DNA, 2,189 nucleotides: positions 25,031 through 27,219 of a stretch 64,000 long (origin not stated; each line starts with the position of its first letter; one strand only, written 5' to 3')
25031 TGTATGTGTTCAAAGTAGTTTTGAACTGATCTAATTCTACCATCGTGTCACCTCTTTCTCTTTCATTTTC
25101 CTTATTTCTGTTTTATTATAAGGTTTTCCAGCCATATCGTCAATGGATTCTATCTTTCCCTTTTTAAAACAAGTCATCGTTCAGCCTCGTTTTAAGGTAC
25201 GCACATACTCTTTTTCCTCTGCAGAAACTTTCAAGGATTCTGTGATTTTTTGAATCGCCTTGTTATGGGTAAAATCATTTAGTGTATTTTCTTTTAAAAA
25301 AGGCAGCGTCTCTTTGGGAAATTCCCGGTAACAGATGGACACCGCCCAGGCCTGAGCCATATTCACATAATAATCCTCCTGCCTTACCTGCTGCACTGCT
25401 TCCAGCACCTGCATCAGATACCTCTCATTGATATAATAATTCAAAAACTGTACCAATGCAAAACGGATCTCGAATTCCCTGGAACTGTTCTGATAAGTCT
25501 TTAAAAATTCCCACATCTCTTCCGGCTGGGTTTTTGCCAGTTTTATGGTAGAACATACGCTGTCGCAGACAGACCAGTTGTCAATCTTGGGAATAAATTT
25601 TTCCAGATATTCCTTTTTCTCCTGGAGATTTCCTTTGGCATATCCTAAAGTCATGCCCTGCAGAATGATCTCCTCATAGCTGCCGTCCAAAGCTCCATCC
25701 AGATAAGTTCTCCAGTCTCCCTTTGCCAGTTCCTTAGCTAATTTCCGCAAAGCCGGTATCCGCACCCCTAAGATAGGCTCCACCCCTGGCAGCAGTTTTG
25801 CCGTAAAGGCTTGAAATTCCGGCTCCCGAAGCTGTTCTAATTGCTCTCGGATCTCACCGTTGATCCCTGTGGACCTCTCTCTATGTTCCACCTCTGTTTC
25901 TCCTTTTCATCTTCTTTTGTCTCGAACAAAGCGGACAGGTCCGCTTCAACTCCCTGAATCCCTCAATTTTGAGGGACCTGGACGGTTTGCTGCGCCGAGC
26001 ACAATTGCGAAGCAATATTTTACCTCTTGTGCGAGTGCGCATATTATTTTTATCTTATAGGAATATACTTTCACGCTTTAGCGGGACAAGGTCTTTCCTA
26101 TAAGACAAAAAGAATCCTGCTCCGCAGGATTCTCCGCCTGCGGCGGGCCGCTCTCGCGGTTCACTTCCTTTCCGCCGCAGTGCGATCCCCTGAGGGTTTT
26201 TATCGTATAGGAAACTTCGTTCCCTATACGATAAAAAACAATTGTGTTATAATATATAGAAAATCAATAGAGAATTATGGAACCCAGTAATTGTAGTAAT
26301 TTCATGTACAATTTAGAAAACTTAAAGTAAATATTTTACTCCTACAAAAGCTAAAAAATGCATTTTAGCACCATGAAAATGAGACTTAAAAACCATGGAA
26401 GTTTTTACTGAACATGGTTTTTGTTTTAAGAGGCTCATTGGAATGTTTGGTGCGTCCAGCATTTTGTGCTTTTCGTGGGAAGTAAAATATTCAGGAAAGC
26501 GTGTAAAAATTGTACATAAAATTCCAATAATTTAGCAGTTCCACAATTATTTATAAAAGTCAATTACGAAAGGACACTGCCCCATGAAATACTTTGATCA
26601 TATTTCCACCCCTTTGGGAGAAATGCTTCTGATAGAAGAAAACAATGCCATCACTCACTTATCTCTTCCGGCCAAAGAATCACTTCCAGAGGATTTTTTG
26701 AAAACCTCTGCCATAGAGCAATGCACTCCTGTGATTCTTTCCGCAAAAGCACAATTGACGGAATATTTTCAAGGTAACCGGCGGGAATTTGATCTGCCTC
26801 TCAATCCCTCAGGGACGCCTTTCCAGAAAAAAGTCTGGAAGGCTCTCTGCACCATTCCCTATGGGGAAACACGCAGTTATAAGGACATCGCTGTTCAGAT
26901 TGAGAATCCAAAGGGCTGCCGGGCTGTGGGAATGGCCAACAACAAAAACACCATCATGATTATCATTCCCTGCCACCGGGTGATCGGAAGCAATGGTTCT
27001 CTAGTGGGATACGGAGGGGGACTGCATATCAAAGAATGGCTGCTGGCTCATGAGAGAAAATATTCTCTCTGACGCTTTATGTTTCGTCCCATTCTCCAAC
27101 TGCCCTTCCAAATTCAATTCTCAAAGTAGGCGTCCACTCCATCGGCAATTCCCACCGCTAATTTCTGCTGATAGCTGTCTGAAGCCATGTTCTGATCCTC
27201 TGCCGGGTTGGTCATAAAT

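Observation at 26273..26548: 276-nt AT-rich rod-like hairpin with a symmetric 15x15 central bubble upstream of ogt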

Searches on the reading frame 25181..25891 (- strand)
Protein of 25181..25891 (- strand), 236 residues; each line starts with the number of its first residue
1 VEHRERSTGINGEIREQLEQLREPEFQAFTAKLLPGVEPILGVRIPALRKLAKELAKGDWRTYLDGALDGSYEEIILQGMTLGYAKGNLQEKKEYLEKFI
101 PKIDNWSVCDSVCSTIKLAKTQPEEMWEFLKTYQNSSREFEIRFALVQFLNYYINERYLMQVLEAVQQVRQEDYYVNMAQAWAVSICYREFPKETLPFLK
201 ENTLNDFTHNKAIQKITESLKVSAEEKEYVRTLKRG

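Call 83: search_protein_families(library=pfam, proteins=[window:25181-25891:-])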
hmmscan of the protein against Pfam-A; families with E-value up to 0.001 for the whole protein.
window:25181-25891:- (236 aa): 2 families
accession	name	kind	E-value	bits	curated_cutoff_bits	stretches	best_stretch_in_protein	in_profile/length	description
PF08713.17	DNA_alkylation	-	3.3e-17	63.3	21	1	14-216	1-213/213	DNA alkylation repair enzyme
PF15565.11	Imm30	-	0.00011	22.7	27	0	120-189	24-87/98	Immunity protein 30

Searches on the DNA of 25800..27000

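Call 6: search_rna_families(source=window, start=25800, end=27000, threshold=evalue, max_evalue=10)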
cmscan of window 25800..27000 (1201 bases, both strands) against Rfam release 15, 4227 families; matches with E-value up to 10: 6.
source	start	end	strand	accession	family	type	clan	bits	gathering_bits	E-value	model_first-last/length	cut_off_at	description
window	26197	26237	+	RF04128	MIR8562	Gene; miRNA;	-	20.8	211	0.34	1-242/242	no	MIR8562 microRNA precursor family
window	26558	26628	+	RF00281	SNORD47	Gene; snRNA; snoRNA; CD-box;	-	18.9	50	1.7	1-77/77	no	Small nucleolar RNA SNORD47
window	26092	26150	-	RF03006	M23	Gene; sRNA;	-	18.2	41.2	1.7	1-53/53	no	M23 RNA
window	26312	26351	-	RF01701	Cyano-1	Gene; sRNA;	-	17.1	41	7.2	1-69/69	no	Cyano-1 RNA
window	26197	26237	+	RF04209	MIR7533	Gene; miRNA;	-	14.8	230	4.4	1-249/249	no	MIR7533 microRNA precursor family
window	26357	26548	+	RF01257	snR31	Gene; snRNA; snoRNA; HACA-box;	CL00026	13.4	45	8.3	1-223/223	no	Small nucleolar RNA snR31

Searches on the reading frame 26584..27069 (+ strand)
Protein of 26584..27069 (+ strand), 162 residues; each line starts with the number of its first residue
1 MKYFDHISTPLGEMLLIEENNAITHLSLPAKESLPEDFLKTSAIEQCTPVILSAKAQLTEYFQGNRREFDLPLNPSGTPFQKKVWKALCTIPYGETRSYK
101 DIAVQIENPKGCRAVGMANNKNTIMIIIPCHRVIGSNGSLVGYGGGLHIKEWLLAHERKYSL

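Call 83: search_protein_families(library=pfam, proteins=[window:26584-27069:+])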
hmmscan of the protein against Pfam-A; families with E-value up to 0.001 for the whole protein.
window:26584-27069:+ (162 aa): 2 families
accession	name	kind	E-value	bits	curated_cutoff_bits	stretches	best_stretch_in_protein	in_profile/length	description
PF01035.26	DNA_binding_1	-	5.5e-35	119.5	27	1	79-158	1-80/81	6-O-methylguanine DNA methyltransferase, DNA binding domain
PF02870.21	Methyltransf_1N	-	5.2e-09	37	21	1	5-74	4-70/71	6-O-methylguanine DNA methyltransferase, ribonuclease-like domain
